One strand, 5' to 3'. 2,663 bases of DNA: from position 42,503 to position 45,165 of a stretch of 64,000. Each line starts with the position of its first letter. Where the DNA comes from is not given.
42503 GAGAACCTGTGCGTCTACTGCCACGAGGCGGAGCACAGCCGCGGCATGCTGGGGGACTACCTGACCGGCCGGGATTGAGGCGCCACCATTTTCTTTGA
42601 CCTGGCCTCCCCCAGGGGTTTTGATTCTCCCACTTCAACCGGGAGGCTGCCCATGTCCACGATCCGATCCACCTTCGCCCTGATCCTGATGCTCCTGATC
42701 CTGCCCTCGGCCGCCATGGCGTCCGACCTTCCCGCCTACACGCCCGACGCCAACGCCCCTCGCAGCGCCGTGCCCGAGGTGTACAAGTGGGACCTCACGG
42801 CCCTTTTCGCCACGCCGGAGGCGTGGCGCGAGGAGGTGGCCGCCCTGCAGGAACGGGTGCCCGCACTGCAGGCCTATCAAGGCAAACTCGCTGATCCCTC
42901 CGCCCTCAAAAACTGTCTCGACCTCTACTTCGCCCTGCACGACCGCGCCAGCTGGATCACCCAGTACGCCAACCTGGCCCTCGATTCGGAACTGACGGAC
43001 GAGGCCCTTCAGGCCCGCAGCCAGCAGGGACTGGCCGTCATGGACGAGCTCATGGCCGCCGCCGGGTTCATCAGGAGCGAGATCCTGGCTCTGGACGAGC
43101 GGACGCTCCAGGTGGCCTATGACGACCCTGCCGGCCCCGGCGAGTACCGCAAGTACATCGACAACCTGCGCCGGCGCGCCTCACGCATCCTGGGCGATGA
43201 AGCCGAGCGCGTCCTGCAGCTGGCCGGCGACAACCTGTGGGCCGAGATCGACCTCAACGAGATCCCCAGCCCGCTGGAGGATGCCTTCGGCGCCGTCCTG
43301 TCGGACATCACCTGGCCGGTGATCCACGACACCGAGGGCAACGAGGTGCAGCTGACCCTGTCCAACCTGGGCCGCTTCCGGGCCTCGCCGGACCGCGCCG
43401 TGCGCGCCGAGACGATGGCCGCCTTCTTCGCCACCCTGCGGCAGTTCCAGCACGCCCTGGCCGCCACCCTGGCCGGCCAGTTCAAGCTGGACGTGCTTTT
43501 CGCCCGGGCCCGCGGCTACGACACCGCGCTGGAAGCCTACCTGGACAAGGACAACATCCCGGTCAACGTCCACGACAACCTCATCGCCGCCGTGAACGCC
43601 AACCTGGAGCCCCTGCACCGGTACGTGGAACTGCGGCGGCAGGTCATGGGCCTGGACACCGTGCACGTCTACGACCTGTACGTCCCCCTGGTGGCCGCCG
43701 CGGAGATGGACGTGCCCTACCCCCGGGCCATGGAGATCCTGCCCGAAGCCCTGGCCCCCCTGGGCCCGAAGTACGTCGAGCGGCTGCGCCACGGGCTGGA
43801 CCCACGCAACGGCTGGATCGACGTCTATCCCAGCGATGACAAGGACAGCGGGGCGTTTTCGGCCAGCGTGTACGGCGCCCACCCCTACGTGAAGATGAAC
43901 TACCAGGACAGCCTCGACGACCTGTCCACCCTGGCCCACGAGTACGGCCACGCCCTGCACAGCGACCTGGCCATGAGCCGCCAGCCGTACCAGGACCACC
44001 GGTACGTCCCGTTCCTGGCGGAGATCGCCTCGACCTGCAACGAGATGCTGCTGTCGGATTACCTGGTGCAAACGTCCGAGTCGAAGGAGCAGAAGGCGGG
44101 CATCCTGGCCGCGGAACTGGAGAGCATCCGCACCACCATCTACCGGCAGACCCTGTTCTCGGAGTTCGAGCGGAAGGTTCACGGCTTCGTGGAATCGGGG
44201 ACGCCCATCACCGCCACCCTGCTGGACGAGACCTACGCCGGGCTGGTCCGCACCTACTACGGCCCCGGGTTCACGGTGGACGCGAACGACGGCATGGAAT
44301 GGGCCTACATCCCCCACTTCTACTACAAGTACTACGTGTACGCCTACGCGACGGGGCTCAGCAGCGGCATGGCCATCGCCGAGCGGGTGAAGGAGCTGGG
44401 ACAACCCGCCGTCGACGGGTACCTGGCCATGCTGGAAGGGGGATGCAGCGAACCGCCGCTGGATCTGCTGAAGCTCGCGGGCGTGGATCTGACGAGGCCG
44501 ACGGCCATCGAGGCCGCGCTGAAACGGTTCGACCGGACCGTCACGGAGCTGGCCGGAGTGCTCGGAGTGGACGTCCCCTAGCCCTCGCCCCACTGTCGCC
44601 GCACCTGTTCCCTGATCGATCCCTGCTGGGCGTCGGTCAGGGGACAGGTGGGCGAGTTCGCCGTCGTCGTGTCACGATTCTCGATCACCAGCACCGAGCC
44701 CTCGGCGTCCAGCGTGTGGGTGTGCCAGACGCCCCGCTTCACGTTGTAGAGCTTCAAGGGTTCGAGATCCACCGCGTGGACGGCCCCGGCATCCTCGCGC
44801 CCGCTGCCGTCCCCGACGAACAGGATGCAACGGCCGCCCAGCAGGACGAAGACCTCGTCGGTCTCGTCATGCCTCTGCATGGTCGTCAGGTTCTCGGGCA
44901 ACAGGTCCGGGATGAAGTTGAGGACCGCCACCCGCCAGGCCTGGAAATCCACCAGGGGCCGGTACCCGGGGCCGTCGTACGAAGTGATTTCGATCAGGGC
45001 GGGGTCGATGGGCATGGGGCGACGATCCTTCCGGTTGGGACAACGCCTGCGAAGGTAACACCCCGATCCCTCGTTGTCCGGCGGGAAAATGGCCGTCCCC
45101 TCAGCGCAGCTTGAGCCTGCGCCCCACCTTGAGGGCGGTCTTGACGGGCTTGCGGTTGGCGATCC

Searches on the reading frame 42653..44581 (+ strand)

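Call 17: search_protein_families(library=pfam, proteins=[window:42653-44581:+], max_evalue=0.001)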
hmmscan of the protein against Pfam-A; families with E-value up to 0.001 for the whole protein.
window:42653-44581:+ (642 aa): 2 families
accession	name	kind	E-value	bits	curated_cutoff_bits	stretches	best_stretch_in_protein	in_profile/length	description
PF01432.26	Peptidase_M3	-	3.7e-66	224.8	27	1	244-623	4-455/457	Peptidase family M3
PF08439.15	Peptidase_M3_N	-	1e-06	29.3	25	1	143-192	1-50/70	Oligopeptidase F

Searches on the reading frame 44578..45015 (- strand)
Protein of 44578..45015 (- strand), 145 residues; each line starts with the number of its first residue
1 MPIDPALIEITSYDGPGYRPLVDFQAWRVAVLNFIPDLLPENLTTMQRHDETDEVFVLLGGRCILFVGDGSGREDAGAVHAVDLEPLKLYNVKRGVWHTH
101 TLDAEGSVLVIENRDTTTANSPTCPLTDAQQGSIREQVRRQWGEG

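Call 3: search_protein_families(library=pfam, proteins=[window:44578-45015:-], max_evalue=0.01)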
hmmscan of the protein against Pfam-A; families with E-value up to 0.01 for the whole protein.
window:44578-45015:- (145 aa): 1 family
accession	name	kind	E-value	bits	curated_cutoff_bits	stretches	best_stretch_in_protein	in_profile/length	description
PF04115.18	Ureidogly_lyase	-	0.0013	18.9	23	1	33-118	60-147/162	Ureidoglycolate lyase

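Call 5: search_protein_families(library=ncbifam, proteins=[window:44578-45015:-], max_evalue=0.01)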
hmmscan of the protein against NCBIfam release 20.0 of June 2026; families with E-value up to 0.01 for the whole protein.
window:44578-45015:- (145 aa): 6 families
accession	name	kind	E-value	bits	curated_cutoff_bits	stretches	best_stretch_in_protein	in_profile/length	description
NF009932.0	PRK13395.1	subfamily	3.5e-05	23.4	160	1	29-131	56-160/171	ureidoglycolate lyase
TIGR04366.1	cupin_WbuC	subfamily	9.3e-05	22.3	42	1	45-109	48-111/132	WbuC family cupin fold metalloprotein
NF002950.0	PRK03606.1-3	equivalog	0.00017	21.4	282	1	33-108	60-134/170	ureidoglycolate lyase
NF002952.0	PRK03606.2-3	equivalog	0.00098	19.1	260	1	31-112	59-142/164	ureidoglycolate lyase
NF002954.0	PRK03606.2-5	equivalog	0.0023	17.4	212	1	36-117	66-148/168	ureidoglycolate lyase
NF002949.0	PRK03606.1-2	equivalog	0.0046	16.8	230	1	37-120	64-149/167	ureidoglycolate lyase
